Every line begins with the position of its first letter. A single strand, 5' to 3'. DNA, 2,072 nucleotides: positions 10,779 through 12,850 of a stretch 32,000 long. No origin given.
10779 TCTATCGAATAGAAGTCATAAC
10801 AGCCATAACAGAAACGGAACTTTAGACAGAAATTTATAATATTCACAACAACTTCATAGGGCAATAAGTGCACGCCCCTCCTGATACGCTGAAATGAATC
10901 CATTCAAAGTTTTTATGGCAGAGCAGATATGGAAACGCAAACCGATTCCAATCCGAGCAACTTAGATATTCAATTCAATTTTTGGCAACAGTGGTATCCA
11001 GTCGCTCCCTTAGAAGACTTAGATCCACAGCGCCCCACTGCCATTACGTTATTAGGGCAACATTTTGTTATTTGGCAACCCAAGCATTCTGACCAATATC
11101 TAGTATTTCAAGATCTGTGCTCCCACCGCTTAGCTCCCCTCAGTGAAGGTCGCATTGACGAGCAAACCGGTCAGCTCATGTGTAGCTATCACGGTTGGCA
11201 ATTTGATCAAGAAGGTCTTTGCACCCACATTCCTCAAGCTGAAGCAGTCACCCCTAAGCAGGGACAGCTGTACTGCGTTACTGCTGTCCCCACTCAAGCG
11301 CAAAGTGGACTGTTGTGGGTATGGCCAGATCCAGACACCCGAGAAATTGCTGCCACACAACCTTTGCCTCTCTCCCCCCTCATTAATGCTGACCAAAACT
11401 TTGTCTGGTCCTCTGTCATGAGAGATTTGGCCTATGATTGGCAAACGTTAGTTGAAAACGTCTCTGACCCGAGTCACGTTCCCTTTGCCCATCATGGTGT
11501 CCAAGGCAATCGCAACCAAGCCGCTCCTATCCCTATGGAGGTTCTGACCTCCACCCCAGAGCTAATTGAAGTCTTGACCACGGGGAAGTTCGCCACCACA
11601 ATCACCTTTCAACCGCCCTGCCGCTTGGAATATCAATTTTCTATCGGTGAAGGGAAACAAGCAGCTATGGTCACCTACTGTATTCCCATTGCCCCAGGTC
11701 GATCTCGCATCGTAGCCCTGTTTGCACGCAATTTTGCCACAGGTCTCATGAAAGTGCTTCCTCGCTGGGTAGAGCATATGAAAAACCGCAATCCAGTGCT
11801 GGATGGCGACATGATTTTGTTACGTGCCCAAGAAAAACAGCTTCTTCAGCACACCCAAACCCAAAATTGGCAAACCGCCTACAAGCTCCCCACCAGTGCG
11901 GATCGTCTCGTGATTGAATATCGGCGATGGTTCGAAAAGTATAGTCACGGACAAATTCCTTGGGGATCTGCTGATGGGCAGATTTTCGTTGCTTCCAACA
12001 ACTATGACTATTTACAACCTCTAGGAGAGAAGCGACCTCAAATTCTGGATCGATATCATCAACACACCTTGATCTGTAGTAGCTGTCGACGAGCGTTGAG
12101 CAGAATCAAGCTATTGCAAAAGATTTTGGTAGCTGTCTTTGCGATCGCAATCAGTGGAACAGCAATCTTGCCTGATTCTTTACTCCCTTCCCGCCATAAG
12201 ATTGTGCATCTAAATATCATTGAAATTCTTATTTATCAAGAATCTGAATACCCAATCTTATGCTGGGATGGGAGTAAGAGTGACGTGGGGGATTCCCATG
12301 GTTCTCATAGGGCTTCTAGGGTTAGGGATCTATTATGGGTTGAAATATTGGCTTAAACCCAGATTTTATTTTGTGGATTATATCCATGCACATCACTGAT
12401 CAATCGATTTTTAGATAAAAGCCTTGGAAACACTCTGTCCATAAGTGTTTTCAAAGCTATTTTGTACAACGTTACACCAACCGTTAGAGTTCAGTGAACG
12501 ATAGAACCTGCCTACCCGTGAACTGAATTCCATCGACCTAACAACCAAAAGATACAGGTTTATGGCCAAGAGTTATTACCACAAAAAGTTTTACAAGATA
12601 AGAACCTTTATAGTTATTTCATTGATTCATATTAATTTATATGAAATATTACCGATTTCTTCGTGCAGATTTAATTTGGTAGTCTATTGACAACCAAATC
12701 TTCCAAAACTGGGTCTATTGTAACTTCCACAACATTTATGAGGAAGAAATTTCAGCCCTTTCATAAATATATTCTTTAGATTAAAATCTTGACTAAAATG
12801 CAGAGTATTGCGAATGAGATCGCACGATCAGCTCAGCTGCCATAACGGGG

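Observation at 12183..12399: Rieske/PaO oxygenase gene: native C-terminus displaced to the +1 frame at an AT-rich palindromic insert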

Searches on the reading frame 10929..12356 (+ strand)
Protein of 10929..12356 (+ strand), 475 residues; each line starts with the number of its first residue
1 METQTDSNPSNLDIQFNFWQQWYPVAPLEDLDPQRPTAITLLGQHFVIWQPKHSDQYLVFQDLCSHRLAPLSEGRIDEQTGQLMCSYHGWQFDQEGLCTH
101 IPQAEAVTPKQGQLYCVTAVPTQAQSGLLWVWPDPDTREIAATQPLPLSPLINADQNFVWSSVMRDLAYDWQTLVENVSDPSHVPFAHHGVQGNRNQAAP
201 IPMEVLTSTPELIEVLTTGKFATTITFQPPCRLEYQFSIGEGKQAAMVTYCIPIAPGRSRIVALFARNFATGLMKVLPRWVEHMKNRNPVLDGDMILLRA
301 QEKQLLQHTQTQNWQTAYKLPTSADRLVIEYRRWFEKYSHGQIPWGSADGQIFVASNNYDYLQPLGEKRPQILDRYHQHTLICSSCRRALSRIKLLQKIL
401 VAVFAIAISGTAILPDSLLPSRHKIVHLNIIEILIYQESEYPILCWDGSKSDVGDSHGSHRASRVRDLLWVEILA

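Call 5: search_protein_families(library=pfam, proteins=[window:10929-12356:+], max_evalue=0.1)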
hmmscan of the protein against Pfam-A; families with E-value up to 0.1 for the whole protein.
window:10929-12356:+ (475 aa): 3 families
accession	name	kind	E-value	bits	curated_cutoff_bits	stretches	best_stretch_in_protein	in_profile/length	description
PF08417.18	PaO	-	2.6e-24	85.6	27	1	227-310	1-87/89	Pheophorbide a oxygenase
PF00355.32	Rieske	-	2.3e-22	79.1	20.3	1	21-107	1-84/88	Rieske [2Fe-2S] domain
PF19112.6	VanA_C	-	5.3e-11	43.5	23.5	2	170-207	4-43/193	Vanillate O-demethylase oxygenase C-terminal domain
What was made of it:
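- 10929..12182 (+): Codons 1-418 of the PaO-family Rieske oxygenase gene, orthologue of A. marina MBIC11017 AM1_2905. It holds the Rieske domain, the mononuclear-iron motif, the PaO domain, the CxxC motif and the first hydrophobic helix. Pfam Rieske and PaO (call 5).
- On PaO/LLS1-type Rieske oxygenase: PF08417, E 2.6e-24 (call 5).
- Checked: ORF 10929-12356 is 475 aa. It matches Pfam Rieske (E 2.3e-22) and PaO (E 2.6e-24) (call 5).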

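Call 21: find_encoding_contigs(protein=window:10929-12353:+, flank=10000, max_places=6)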
Protein window:10929-12353:+ (475 aa): no gene with exactly this product is on record in the collection.
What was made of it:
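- The exact 475-aa product is not on record in other assemblies (call 21).
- Tried and rejected: An exact-product look-up of the 475-aa ORF found it not on record (call 21).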

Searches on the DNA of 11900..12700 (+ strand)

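Call 23: search_dna_similar(query=window:12170-12290:+, collection=plasmids, mode=distant, max_evalue=0.01, max_rows=30)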
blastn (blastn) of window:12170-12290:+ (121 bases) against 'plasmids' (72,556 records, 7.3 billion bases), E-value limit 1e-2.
No match.
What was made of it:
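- PLSDB plasmids gave no hit (call 23).
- Tried and rejected: blastn of the element against PLSDB plasmids gave no match (call 23).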

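Call 61: search_rna_families(source=window, start=11900, end=12700, threshold=evalue, max_evalue=1)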
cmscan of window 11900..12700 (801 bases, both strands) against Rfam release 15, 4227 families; matches with E-value up to 1: 1.
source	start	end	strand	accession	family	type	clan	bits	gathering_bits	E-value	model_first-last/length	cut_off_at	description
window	12179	12276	+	RF03609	mir-5470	Gene; miRNA;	-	19.9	98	0.32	1-81/81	no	mir-5470 microRNA precursor family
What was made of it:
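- On Programmed recoding site (frameshift or bypass): No Rfam hit (call 61).
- Rfam gave no family hit (call 61).
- Tried and rejected: An Rfam scan of 11900-12700 gave only a chance hairpin hit, mir-5470, at 19.9 bits against a gathering score of 98 (call 61).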

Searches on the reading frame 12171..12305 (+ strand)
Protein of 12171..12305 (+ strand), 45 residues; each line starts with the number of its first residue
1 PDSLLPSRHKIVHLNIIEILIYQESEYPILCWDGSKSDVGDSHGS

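Call 82: find_homologous_proteins(query=window:12171-12305:+, max_evalue=1)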
Query seq(45 aa): no candidate shares three 5-residue words with the query. No homologue found.
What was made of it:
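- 12183..12356 (+): Read-through tail of the interrupted gene: 57 new residues (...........WVEILA) plus the stop codon. About 30 codons come from the MITE; the rest is the old 3' end read out of frame. No protein in the 5.8-billion collection shares words with it (call 82).
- The new tail has no relative in 5.8 billion proteins (call 82).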
